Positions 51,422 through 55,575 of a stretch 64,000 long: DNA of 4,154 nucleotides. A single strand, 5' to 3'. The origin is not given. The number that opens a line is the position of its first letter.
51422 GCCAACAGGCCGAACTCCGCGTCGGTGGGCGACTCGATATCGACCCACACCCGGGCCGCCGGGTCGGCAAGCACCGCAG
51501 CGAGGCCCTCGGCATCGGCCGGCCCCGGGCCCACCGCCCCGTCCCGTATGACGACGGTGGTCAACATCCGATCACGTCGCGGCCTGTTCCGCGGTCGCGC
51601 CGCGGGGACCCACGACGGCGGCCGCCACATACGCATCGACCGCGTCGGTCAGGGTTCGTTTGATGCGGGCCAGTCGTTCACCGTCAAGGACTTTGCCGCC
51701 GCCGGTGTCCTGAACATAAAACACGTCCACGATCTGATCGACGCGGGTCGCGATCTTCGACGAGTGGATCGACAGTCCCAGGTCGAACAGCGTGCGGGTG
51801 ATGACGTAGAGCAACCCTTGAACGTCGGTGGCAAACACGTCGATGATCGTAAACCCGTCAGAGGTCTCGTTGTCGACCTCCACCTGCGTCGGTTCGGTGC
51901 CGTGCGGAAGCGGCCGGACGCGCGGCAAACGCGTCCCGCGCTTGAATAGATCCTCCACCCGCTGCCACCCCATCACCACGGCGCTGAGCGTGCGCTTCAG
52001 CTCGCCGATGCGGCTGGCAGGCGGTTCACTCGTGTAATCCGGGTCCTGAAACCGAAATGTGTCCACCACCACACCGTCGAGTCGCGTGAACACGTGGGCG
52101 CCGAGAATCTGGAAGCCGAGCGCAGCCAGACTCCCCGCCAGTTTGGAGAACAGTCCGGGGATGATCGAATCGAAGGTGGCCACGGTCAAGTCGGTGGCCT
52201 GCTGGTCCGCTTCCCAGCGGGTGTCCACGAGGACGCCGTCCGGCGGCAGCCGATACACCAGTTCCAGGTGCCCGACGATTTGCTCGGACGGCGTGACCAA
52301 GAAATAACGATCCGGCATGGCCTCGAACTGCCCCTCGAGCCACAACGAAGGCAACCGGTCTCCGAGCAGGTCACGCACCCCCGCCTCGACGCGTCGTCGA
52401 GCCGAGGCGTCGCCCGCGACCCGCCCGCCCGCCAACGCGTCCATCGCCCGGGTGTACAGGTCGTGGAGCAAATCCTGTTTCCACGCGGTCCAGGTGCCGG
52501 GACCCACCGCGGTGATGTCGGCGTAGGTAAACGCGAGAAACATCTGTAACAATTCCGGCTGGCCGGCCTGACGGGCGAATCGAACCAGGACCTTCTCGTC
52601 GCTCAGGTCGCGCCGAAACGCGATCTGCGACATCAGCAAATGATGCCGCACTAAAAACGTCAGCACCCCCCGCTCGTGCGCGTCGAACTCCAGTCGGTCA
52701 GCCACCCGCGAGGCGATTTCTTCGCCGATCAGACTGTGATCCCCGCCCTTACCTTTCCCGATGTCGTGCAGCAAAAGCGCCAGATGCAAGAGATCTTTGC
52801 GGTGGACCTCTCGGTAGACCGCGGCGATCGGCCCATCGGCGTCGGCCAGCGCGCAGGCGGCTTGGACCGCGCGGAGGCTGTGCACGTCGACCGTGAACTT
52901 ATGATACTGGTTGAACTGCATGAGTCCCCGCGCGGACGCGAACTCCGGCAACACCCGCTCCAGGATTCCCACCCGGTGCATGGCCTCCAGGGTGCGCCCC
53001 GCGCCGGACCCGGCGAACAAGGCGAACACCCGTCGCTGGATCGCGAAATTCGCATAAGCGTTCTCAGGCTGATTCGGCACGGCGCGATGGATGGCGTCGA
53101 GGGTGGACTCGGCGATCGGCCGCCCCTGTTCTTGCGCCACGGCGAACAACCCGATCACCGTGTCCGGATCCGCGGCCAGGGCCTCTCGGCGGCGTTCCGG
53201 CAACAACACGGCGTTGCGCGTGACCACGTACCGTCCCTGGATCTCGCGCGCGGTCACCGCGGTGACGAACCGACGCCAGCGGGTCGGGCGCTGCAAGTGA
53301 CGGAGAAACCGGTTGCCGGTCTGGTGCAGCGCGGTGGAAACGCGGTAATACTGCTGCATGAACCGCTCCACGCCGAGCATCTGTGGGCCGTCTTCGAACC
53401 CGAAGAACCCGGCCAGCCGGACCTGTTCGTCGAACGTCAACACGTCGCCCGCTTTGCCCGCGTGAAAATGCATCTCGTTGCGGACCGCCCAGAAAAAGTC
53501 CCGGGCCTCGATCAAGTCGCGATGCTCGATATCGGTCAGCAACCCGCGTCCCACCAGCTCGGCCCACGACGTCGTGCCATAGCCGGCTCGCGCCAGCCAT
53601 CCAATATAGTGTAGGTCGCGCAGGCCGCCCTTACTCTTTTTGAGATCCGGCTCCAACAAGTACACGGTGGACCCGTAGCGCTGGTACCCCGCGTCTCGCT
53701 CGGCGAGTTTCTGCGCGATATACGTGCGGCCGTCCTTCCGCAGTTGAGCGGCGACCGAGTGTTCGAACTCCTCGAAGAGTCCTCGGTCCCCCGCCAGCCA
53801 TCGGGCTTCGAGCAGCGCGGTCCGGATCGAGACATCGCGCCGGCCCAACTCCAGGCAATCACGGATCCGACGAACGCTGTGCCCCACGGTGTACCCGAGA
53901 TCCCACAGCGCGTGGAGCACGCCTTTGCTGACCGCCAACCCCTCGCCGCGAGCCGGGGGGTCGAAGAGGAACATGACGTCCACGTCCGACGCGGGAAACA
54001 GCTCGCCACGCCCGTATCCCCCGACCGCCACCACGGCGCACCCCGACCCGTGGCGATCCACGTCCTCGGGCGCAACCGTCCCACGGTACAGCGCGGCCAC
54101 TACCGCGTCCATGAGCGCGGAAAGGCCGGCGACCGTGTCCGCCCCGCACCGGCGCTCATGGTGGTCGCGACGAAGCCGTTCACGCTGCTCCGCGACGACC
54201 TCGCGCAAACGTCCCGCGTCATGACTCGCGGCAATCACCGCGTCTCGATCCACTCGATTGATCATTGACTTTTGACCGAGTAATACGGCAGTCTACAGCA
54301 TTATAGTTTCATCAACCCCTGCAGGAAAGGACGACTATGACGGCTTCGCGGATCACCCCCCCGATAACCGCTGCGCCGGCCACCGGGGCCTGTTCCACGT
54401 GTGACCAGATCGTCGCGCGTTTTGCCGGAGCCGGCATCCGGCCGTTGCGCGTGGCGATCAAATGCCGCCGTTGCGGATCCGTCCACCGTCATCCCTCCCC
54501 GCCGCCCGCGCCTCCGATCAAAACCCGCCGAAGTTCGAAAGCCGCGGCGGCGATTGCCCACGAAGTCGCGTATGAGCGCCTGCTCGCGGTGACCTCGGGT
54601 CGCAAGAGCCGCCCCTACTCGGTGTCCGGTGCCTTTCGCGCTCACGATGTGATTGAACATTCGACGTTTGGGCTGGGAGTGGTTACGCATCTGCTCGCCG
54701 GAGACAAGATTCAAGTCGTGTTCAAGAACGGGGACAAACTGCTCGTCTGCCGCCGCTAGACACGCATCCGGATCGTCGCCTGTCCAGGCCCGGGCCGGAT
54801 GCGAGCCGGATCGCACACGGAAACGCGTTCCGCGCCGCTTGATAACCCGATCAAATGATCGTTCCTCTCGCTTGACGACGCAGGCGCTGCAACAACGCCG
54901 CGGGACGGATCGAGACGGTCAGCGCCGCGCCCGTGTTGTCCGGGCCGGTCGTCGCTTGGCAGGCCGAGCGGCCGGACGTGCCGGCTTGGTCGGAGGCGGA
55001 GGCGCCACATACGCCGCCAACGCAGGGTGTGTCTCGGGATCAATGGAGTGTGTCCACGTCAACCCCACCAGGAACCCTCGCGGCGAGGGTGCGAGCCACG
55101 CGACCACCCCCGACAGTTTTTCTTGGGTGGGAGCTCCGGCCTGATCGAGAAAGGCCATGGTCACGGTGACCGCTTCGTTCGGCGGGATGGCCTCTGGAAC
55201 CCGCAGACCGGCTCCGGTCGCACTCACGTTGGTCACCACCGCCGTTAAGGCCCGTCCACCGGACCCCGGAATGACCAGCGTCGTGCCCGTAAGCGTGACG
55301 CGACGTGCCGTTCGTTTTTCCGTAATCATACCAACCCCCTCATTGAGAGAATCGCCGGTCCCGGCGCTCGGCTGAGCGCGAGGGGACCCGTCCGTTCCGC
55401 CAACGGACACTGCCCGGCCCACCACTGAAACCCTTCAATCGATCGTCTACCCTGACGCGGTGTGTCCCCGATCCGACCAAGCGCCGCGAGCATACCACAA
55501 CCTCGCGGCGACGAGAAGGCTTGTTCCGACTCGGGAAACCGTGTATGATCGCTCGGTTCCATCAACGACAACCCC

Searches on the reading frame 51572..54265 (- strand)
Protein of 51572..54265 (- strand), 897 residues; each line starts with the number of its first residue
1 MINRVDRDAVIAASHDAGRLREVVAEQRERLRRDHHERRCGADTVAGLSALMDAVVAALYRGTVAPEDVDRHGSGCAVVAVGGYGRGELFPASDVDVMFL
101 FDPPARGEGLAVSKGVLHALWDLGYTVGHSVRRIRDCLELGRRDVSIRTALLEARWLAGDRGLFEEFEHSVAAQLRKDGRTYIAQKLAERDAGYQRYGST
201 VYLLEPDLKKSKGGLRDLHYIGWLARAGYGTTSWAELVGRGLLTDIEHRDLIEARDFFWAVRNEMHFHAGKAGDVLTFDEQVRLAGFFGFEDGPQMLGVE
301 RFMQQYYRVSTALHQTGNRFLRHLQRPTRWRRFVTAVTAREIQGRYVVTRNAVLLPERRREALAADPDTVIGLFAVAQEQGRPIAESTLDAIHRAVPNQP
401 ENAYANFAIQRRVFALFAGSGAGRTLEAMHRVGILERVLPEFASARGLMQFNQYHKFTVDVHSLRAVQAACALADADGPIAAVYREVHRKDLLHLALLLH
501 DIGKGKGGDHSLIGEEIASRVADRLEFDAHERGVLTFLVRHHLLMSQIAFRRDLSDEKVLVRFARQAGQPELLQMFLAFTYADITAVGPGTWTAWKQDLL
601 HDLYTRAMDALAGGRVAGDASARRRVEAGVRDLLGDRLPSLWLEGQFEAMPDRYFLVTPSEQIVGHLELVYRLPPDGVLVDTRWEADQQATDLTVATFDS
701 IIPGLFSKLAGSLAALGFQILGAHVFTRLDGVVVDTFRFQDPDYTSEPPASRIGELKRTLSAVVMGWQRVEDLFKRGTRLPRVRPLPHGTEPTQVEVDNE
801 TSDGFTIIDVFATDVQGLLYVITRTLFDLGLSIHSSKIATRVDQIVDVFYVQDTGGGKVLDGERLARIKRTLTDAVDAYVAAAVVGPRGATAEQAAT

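Call 7: search_protein_families(library=pfam, proteins=[window:51572-54265:-], max_evalue=0.001)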
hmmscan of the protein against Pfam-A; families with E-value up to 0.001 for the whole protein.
window:51572-54265:- (897 aa): 6 families
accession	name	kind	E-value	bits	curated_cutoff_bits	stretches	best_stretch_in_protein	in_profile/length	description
PF08335.16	GlnD_UR_UTase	-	1.8e-36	125.7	21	1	183-318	3-138/141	GlnD PII-uridylyltransferase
PF24931.1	ACT_ACR9_3rd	-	1.8e-08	34.8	27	1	794-876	1-84/98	ACR9-like, ACT-like domain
PF01966.28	HD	-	2e-08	34.9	22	1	461-562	3-108/116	HD domain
PF01909.29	NTP_transf_2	-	9.9e-05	23.1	21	1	72-105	11-44/93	Nucleotidyltransferase domain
PF01842.31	ACT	-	0.00013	22.1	27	0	806-855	1-52/66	ACT domain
PF03710.21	GlnE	-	0.00019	21.3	24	1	49-107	102-161/252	Glutamate-ammonia ligase adenylyltransferase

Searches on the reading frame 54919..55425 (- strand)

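Call 78: search_protein_families(library=pfam, proteins=[window:54919-55425:-], max_evalue=0.001)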
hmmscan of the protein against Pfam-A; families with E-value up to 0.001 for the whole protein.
window:54919-55425:- (168 aa): 1 family
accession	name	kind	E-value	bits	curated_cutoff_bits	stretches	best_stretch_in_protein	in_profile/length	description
PF07238.19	PilZ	-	1.9e-08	35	22.5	1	37-140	2-100/102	PilZ domain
